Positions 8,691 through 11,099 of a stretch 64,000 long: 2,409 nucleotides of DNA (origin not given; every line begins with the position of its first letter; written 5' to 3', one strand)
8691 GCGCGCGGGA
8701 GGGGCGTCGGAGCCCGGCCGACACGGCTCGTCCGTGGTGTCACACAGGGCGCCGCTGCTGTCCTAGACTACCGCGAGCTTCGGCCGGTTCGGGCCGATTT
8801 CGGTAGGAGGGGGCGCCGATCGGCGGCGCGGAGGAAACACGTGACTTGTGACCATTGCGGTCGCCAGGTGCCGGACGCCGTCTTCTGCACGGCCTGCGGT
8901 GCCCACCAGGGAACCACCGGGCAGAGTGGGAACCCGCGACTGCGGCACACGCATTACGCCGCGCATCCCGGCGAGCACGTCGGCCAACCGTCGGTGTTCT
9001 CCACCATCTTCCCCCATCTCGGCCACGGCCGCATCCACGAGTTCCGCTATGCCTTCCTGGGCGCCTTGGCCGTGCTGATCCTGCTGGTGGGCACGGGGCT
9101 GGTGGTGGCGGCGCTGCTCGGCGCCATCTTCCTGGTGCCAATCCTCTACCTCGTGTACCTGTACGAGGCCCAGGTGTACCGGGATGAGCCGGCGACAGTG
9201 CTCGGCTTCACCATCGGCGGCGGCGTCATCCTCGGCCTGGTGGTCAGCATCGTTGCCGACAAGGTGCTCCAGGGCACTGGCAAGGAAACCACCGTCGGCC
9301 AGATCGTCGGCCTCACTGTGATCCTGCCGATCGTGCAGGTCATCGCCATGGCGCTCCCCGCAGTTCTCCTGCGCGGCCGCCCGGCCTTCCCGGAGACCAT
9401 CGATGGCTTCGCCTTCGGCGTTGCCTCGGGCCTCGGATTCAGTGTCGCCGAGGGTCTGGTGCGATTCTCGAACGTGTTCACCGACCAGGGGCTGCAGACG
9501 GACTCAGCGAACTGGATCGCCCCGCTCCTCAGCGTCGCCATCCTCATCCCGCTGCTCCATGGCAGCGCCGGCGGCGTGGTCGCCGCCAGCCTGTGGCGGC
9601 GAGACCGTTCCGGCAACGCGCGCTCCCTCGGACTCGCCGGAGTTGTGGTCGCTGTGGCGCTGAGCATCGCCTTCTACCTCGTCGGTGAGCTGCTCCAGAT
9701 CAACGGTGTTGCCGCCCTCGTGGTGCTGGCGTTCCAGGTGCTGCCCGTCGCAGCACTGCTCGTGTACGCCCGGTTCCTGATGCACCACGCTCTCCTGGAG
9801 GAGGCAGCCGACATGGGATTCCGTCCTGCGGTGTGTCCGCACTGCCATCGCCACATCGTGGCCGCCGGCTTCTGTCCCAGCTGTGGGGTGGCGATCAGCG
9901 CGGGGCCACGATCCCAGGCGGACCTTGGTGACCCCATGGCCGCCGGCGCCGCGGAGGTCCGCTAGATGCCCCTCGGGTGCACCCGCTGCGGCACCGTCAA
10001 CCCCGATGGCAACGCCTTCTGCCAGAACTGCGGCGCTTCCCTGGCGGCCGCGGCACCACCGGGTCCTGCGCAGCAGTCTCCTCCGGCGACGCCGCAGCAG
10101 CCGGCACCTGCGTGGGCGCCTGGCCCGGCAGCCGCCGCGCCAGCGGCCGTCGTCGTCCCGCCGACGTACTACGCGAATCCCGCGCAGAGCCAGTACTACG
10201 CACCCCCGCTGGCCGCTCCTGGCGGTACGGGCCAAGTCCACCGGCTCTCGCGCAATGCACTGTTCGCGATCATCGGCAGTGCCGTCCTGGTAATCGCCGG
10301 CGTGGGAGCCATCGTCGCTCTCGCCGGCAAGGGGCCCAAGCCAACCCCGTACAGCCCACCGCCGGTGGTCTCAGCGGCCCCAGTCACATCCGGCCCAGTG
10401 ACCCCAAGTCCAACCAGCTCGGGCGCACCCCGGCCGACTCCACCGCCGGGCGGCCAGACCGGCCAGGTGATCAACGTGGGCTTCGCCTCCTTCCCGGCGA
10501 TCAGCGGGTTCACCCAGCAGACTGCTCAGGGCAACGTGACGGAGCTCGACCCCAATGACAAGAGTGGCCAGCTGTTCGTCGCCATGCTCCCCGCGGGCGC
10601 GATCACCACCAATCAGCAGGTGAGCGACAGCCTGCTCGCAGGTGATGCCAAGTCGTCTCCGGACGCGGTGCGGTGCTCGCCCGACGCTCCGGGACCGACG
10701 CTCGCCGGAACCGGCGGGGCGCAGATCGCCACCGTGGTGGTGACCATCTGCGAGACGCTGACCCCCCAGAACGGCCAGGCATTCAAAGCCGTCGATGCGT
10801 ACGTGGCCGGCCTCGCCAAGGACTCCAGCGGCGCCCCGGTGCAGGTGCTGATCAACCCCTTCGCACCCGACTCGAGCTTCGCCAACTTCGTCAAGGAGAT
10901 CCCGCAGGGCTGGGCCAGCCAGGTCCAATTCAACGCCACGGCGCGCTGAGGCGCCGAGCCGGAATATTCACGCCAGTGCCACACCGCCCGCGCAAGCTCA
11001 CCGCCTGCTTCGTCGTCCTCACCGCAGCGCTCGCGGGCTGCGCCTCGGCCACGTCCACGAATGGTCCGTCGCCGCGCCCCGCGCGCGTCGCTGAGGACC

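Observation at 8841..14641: Two tandem, translationally coupled modules of a zinc-ribbon PrsW-family-like membrane protein plus a zinc-ribbon single-pass membrane partner, with a lipoprotein sedolisin between them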

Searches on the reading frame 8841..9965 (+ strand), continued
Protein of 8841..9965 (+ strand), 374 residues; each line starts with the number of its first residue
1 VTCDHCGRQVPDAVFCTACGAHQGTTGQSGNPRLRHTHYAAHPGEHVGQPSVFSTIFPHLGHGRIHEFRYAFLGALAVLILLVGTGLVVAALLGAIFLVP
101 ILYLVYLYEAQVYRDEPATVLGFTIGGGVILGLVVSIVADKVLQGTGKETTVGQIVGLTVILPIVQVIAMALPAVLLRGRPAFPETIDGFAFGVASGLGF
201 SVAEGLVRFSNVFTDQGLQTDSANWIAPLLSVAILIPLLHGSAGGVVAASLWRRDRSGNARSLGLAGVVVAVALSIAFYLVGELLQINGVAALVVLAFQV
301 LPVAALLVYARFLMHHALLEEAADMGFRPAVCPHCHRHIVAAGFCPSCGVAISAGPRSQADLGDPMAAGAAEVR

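Call 63: fold_search(model_id=the predicted structure, library=pdb)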
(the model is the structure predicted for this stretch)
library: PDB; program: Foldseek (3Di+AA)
matches with E <= 10: 279; with E <= 0.001: 0
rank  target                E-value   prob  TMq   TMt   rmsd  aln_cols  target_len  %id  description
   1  7tm3_6                3.3e-02  1.00  0.43  0.67   4.4       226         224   15  Structure of the rabbit 80S ribosome stalled on a 2-TMD Rhodopsin intermediate in complex with the multipass transloco (released 2022-10-19)
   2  9ge2_R                4.3e-01  0.18  0.15  0.18  15.3       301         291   15  Structure of GPR55 in complex with G13 and synthetic agonist ML184 (released 2025-03-05)
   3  6ol0_A                4.9e-01  0.11  0.13  0.12  21.3       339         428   13  Structure of VcINDY bound to Malate (released 2020-10-28)
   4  5a63_C                8.1e-01  0.96  0.39  0.56   5.9       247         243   16  Cryo-EM structure of the human gamma-secretase complex at 3.4 angstrom resolution. (released 2015-08-05)
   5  8ce1_B                8.1e-01  0.35  0.24  0.33  10.1       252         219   16  Cytochrome c maturation complex CcmABCD (released 2023-09-06)
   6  7cha_G                8.4e-01  0.12  0.14  0.18  17.7       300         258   14  Cryo-EM structure of P.aeruginosa MlaFEBD with AMPPNP (released 2021-05-19)
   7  8hs2_R                9.6e-01  0.15  0.15  0.18  18.6       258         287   13  Orphan GPR20 in complex with Fab046 (released 2023-03-08)
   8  8zx4_R                9.6e-01  0.14  0.16  0.20  16.4       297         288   14  LPI-bound GPR55 in complex with G13 (released 2024-11-13)
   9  8frp_F                1.0e+00  0.21  0.19  0.27  20.5       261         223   14  Acinetobacter baylyi LptB2FGC (released 2024-01-03)
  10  8y6w_R                1.0e+00  0.20  0.17  0.21  17.1       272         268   11  TUG-1375 and 4-CMTB-bound human FFA2 in complex with Gi (released 2025-04-02)
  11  7f02_B                1.1e+00  0.54  0.28  0.41   8.9       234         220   16  Cytochrome c-type biogenesis protein CcmABCD from E. coli (released 2022-11-09)
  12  7aci                  1.1e+00  0.25  0.22  0.17  16.2       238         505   16  In meso structure of apolipoprotein N-acyltransferase, Lnt, from Escherichia coli in 9.8 monoacylglycerol (released 2020-12-16)
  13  3erd_A                1.1e+00  0.11  0.12  0.16  19.4       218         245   14  HUMAN ESTROGEN RECEPTOR ALPHA LIGAND-BINDING DOMAIN IN COMPLEX WITH DIETHYLSTILBESTROL AND A GLUCOCORTICOID RECEPTOR I (released 1999-04-08)
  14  9c7u_C                1.2e+00  0.92  0.39  0.64   4.6       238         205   14  Structure of the human truncated BOS complex in GDN (released 2024-08-21)
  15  7d06_A                1.2e+00  0.11  0.15  0.19  15.9       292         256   14  Cryo EM structure of the nucleotide free Acinetobacter MlaFEDB complex (released 2020-12-16)
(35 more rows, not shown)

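Call 85: search_protein_representatives(alignment_id=A4)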
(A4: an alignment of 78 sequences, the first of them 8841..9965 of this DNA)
Query: 78 sequences, 374 profile positions. Proteins with E-value up to 0.001 (for the whole library): 1719; up to 1e-10: 642; up to 1e-30: 251. The best 150 are listed.
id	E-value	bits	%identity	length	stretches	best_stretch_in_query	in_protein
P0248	2.5e-152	523.8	-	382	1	1-368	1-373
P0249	1.1e-142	492.0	-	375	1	1-363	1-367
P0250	1.4e-139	481.8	-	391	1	2-363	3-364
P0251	5.5e-135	466.7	-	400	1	1-364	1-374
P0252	2.2e-133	461.4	-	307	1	64-367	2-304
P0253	5.1e-115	401.0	-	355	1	1-351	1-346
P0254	1.2e-107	376.7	-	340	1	29-355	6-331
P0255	3.7e-107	375.1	-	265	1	1-253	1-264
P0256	8.0e-106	370.7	-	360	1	1-359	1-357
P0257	1.2e-105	370.2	-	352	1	1-354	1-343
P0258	4.8e-100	351.7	-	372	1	1-362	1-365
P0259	6.9e-100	351.2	-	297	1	85-370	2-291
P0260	1.6e-99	350.0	-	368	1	1-359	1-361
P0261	8.7e-96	337.7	-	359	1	1-352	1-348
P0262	1.9e-95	336.6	-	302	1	73-358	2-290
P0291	4.2e-66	240.0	-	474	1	1-362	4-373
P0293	5.0e-64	233.2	-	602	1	2-362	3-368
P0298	1.8e-62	228.0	-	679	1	2-364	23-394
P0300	3.9e-62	226.9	-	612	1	2-350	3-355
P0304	5.4e-61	223.2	-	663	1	2-365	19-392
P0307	1.6e-60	221.6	-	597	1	1-360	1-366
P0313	2.1e-59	217.9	-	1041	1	1-363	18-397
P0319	2.6e-58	214.3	-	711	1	1-357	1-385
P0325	7.4e-58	212.9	-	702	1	1-365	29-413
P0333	1.5e-56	208.5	-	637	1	1-368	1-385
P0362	2.6e-51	191.3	-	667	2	1-334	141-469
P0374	1.8e-48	182.0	-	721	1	2-368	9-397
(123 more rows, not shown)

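Call 87: list_cluster_members(proteins=[P0313, P0293, P0298, P0300, P0304, P0307, P0319, P0325, P0291, P0256])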
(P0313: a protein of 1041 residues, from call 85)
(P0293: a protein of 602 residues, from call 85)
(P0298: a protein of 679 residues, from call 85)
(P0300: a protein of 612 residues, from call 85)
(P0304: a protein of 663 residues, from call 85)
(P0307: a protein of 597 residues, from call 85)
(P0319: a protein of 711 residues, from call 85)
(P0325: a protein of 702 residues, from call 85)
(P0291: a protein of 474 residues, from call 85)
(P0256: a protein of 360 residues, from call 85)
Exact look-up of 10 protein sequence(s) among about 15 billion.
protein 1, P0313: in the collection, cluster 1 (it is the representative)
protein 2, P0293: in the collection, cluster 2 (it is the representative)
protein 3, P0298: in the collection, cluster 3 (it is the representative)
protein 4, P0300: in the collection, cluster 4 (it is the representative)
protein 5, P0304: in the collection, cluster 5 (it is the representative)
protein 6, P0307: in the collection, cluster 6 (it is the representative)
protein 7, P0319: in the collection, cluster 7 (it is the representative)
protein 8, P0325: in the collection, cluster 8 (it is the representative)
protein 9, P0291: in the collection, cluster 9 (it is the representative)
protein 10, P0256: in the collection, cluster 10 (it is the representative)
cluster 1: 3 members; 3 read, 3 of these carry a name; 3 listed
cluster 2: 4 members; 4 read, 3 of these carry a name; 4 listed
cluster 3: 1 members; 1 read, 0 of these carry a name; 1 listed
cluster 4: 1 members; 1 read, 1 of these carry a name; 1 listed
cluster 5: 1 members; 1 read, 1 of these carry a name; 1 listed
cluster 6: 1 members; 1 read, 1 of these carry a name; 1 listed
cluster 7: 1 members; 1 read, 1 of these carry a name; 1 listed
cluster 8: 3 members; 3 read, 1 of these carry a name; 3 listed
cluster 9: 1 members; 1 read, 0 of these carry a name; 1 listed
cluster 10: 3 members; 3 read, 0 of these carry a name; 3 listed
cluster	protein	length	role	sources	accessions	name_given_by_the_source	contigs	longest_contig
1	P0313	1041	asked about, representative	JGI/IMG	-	hypothetical protein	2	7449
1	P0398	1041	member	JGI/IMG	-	hypothetical protein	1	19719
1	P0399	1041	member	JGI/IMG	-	hypothetical protein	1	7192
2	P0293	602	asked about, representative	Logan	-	-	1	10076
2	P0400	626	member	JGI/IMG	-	hypothetical protein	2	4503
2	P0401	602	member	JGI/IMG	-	hypothetical protein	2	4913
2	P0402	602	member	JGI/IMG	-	hypothetical protein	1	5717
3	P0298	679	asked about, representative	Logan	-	-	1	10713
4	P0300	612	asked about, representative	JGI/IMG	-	hypothetical protein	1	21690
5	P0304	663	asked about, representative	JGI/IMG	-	hypothetical protein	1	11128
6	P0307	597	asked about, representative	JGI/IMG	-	hypothetical protein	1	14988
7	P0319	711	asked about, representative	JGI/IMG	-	hypothetical protein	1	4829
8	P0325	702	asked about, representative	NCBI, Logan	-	-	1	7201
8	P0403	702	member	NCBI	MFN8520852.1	MAG: hypothetical protein U0667_15970 [Chloroflexota bacterium]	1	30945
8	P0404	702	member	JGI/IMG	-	-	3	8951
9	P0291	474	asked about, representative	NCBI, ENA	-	-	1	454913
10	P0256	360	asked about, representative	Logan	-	-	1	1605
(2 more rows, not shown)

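Call 90: search_protein_families(library=pfam, proteins=[P0313, P0293, P0300, P0298, P0304, P0319, P0325, P0333, P0374, P0362], max_evalue=0.001)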
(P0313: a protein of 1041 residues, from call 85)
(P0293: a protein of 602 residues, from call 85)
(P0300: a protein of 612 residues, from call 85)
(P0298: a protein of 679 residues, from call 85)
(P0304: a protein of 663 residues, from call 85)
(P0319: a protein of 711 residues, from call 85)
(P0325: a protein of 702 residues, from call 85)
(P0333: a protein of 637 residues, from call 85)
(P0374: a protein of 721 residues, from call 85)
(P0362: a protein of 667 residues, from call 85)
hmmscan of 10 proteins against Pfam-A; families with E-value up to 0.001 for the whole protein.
P0313 (1041 aa): 1 family
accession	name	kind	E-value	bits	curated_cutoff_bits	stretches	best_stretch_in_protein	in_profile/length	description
PF00082.27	Peptidase_S8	-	3.1e-11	43.6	21.8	1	757-974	73-256/288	Subtilase family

P0293 (602 aa): 1 family
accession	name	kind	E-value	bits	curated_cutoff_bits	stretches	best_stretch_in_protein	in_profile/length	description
PF12773.13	DZR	-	0.00049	20.6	27.3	0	4-24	1-22/45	Double zinc ribbon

P0300 (612 aa): 1 family
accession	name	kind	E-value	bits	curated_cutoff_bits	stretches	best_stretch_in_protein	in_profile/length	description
PF12773.13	DZR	-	0.00027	21.5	27.3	0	4-25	1-23/45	Double zinc ribbon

P0298 (679 aa): 1 family
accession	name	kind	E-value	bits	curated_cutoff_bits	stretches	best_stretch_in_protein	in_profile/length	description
PF12773.13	DZR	-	2.6e-05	24.7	27.3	0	360-378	26-45/45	Double zinc ribbon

P0304 (663 aa): 2 families
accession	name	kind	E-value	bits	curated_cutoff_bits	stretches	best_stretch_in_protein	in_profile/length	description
PF12773.13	DZR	-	4.7e-05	23.9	27.3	0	20-37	27-45/45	Double zinc ribbon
PF13248.11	Zn_ribbon_3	-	0.00039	20.2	27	0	357-375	4-23/26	zinc-ribbon domain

P0319 (711 aa): 5 families
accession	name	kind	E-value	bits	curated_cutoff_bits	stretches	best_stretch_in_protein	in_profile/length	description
PF13240.11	Zn_Ribbon_1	-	8.8e-12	44.9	25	2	3-24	2-23/23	zinc-ribbon domain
PF12773.13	DZR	-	5e-09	36.6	27.3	1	3-25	1-23/45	Double zinc ribbon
PF13248.11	Zn_ribbon_3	-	5.6e-05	22.9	27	0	357-376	4-23/26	zinc-ribbon domain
PF24463.1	DUF7577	-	0.00015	21.7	28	1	2-25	4-27/27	Domain of unknown function (DUF7577)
PF13367.11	PrsW-protease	-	0.00071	19.6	23.5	1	115-267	1-144/196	PrsW family intramembrane metalloprotease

P0325 (702 aa): 2 families
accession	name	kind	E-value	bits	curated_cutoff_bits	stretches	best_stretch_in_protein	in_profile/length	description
PF07191.17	Zn_ribbon_6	-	0.00046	20.6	25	0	27-51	15-39/67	Double zinc ribbon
PF12773.13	DZR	-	0.00047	20.7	27.3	0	29-48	25-45/45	Double zinc ribbon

P0333 (637 aa): 3 families
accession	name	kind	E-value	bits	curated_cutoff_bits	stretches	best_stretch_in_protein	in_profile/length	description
PF13240.11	Zn_Ribbon_1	-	6.1e-08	32.7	25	1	347-367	2-22/23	zinc-ribbon domain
PF12773.13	DZR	-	7.8e-07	29.6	27.3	0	347-369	1-23/45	Double zinc ribbon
PF13367.11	PrsW-protease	-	1.3e-05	25.3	23.5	1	115-261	5-144/196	PrsW family intramembrane metalloprotease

P0374 (721 aa): 2 families
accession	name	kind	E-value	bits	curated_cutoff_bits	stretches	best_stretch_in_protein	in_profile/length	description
PF12773.13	DZR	-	1.5e-06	28.7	27.3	0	10-31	1-22/45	Double zinc ribbon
PF13240.11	Zn_Ribbon_1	-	0.00024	21.2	25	0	359-379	2-22/23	zinc-ribbon domain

P0362 (667 aa): 1 family
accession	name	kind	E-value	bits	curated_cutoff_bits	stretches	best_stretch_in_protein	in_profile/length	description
PF07191.17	Zn_ribbon_6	-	8.8e-05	22.9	25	0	138-164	14-40/67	Double zinc ribbon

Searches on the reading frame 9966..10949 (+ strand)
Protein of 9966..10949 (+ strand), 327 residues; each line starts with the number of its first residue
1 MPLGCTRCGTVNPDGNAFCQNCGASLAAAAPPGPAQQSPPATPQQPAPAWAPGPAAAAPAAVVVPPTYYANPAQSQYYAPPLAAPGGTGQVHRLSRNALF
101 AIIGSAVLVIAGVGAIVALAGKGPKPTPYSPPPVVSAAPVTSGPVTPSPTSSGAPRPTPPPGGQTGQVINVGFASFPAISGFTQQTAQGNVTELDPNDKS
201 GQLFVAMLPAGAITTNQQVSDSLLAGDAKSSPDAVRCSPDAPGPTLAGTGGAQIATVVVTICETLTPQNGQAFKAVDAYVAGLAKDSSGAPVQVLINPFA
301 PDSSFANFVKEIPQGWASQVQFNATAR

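Call 7: search_protein_families(library=pfam, proteins=[window:9966-10949:+], max_evalue=0.1)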
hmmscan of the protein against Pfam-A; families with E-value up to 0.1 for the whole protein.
window:9966-10949:+ (327 aa): 4 families
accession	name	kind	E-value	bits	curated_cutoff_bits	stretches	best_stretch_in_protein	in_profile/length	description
PF13240.11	Zn_Ribbon_1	-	4.4e-07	29.9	25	1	5-26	2-23/23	zinc-ribbon domain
PF12773.13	DZR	-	3.2e-05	24.4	27.3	1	5-27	1-23/45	Double zinc ribbon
PF24463.1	DUF7577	-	0.00091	19.2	28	1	5-26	5-26/27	Domain of unknown function (DUF7577)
PF14803.11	Zn_ribbon_Nudix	-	0.052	13.9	25.6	0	18-33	2-17/34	Nudix N-terminal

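Call 8: search_protein_families(library=ncbifam, proteins=[window:9966-10949:+], max_evalue=0.1)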
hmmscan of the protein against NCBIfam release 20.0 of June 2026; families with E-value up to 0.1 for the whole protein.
window:9966-10949:+ (327 aa): 4 families
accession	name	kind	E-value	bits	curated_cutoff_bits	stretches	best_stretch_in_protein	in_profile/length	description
NF011149.0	PRK14559.1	equivalog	0.00063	18.6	374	1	4-29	3-28/642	serine/threonine phosphatase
NF033761.1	gliding_GltJ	equivalog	0.00064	18.9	450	1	29-172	312-445/671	adventurous gliding motility protein GltJ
NF045510.1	4Cys_prefix_kin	domain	0.002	18.3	24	1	12-26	12-26/26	4-Cys prefix domain-containing protein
NF049861.1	SCO2400_fam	subfamily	0.011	16.3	55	1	15-122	13-119/136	SCO2400 family protein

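Call 32: find_homologous_proteins(query=window:9966-10949:+)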
Query window:9966-10949:+ (327 aa): 7 proteins with E <= 0.001 among 8000 candidates.
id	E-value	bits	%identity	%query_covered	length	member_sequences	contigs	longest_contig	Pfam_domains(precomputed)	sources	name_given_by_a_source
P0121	1.7e-204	696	100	100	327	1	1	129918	PF13240.12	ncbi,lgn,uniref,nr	ncbi:MAG: zinc ribbon domain-containing protein [Candidatus Dormibacteraeota bacterium]|uniref:Zinc 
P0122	2.1e-102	361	58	99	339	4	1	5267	-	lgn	-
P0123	2.1e-77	279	48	100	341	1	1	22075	-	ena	-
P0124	4.0e-67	245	45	99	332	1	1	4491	-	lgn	-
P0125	3.4e-65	239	46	100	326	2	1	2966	PF13240.12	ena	-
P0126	4.0e-56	209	52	71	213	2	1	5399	-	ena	-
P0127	2.7e-5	42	64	9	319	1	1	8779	PF13240.12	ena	-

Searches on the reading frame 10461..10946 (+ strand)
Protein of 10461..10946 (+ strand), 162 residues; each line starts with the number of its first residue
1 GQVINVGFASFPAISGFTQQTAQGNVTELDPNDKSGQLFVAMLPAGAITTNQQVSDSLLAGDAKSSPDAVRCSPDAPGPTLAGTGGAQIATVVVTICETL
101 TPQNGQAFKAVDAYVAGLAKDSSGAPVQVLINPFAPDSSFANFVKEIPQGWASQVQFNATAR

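Call 39: find_homologous_proteins(query=A2)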
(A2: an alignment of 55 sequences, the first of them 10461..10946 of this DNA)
Query A2 (55 sequences) (162 aa, profile of the alignment): 215 proteins with E <= 0.001 among 4233 candidates; the best 120 are listed.
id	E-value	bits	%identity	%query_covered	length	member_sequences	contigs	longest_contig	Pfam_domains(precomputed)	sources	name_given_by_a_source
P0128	4.8e-65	236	29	48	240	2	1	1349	-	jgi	jgi:hypothetical protein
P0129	6.1e-65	236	-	-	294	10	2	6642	PF13240.12,PF12773.14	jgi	-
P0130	6.9e-65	235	-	-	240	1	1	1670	-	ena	-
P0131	2.9e-64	233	-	-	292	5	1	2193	PF13240.12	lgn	-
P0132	5.0e-64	233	-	-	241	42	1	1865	-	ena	-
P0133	7.9e-64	232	-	-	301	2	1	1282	PF13240.12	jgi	-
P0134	1.1e-63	231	-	-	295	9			-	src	-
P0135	1.1e-63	231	-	-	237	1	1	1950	-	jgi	-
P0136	1.2e-63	231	-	-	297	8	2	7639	PF13240.12,PF12773.14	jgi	jgi:hypothetical protein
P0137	1.3e-63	231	-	-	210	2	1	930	-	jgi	jgi:hypothetical protein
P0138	1.5e-63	231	-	-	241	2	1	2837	-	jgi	-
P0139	1.9e-63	231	-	-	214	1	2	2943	-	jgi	jgi:hypothetical protein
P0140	2.0e-63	231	-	-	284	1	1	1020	PF13240.12,PF12773.14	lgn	-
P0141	3.8e-63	230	-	-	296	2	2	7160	PF13240.12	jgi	jgi:hypothetical protein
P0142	5.3e-63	229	-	-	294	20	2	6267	PF13240.12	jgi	-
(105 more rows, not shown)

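Call 45: predict_structure(alignment_id=A3)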
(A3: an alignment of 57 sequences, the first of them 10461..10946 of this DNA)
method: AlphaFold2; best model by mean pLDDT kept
length: 162 residues; sequences in the alignment: 57
mean_pLDDT: 95.7   pTM: 0.89
mean pLDDT of the five models: 95.7, 95.4, 95.3, 94.7, 91.9
residues with pLDDT >= 90: 155; 70-90: 7; 50-70: 0; < 50: 0
segments of 3 or more residues with pLDDT < 50: none
pLDDT, mean of each block of 10 residues (from residue 1): 92 96 96 96 96 98 97 97 94 98 93 98 96 98 94 95 81
secondary structure, 60 per line:
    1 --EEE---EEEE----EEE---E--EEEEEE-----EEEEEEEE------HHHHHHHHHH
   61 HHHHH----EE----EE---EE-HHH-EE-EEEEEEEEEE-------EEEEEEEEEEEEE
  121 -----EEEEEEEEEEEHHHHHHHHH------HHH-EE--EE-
elements in order: E3-5 E9-12 E17-19 E26-31 E37-44 H51-65 E91-100 E108-120 E126-136 H137-145
